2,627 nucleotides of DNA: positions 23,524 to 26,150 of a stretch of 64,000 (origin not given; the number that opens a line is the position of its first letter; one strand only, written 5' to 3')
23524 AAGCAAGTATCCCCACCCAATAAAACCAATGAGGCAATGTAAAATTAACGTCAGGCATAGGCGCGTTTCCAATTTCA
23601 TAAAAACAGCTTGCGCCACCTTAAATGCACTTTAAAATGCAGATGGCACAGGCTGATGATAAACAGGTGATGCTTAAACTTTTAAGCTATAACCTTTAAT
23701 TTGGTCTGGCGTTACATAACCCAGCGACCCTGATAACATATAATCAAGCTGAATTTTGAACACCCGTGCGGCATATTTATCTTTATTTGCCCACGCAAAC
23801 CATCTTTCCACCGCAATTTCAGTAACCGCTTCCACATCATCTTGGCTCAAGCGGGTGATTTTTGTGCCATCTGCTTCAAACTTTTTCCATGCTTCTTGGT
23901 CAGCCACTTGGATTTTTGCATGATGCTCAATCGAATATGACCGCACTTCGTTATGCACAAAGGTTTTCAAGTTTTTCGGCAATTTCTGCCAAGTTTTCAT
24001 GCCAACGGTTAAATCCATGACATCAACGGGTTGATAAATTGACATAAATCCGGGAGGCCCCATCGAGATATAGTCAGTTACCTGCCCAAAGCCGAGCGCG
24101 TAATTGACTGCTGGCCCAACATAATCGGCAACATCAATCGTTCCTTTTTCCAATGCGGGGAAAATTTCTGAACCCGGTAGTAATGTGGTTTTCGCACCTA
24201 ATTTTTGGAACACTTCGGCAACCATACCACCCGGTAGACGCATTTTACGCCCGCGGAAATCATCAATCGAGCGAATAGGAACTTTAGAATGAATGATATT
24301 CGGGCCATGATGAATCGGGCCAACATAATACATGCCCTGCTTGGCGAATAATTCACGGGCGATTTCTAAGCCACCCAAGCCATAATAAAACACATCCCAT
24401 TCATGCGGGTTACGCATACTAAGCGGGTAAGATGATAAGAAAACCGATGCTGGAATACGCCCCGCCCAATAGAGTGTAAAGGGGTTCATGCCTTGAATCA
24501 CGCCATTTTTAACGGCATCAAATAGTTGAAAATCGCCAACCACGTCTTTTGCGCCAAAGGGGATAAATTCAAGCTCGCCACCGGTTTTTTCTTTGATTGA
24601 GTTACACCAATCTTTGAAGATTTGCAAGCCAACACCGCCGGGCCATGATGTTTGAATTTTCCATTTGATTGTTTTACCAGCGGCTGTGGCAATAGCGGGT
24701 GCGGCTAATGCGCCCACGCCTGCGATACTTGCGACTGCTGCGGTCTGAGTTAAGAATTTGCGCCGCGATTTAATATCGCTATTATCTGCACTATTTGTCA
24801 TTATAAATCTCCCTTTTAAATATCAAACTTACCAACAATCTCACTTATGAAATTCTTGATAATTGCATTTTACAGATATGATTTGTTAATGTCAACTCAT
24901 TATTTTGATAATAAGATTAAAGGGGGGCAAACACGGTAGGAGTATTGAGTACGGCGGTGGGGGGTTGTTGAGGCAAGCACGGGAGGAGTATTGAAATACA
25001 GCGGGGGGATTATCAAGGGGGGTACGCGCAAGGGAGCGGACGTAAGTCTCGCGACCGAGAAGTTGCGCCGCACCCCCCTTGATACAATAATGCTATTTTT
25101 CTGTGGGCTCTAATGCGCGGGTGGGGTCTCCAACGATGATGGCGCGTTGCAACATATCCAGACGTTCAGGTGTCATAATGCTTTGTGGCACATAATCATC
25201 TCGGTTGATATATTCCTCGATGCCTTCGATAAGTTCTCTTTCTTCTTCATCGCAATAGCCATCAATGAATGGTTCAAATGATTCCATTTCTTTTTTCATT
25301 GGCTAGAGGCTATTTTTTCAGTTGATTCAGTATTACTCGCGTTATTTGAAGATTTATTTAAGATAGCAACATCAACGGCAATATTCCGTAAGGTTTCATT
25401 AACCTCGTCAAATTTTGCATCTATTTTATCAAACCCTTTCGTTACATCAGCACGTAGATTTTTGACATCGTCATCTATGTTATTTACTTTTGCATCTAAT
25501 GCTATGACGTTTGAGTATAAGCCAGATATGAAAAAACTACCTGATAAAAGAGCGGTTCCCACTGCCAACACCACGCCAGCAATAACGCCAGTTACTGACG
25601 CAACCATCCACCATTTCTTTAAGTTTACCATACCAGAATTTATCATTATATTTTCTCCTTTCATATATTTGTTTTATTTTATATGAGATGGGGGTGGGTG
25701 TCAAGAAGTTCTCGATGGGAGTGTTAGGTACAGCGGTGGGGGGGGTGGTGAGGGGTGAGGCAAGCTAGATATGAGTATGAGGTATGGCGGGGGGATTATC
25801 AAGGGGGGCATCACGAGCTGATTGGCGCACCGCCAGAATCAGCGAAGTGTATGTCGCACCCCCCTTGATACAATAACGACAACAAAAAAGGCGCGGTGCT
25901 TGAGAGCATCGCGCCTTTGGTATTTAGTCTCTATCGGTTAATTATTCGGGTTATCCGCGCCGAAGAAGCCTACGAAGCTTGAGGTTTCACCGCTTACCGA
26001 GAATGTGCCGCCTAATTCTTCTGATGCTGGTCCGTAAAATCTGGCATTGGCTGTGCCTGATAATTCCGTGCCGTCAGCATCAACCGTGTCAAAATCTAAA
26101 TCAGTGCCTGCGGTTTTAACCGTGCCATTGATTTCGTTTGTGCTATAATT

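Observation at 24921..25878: Two-gene small-protein cassette bracketed by a pair of G-tract-rich repeat elements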

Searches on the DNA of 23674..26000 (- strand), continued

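Call 95: search_with_rna_model(model_id=R1, sources=[L090, L091], max_evalue=1, filters=off)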
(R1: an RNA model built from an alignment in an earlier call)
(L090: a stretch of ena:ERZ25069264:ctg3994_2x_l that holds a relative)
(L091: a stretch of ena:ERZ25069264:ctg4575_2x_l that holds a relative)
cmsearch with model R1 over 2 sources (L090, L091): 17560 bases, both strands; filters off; matches with E-value up to 1: 11.
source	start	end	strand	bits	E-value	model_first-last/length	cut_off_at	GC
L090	1423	1520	-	40.1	5.4e-09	15-84/88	no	0.56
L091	4995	5101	+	38.7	1.3e-08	12-88/88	no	0.53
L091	10060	10119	+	19.9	0.0013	1-88/88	no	0.57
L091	2759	2805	+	18.5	0.0028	26-73/88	no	0.55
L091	2657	2689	+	14.7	0.029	1-88/88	no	0.52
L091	4908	4986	+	12.6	0.1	1-88/88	no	0.53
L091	8565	8651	-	11.8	0.18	1-88/88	no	0.55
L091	7425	7491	+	10.3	0.44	1-88/88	no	0.28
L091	9433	9530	-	9.8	0.57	1-88/88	no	0.47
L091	1437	1475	+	9.6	0.66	1-88/88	no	0.26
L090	3691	3725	-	9.4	0.76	1-88/88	no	0.63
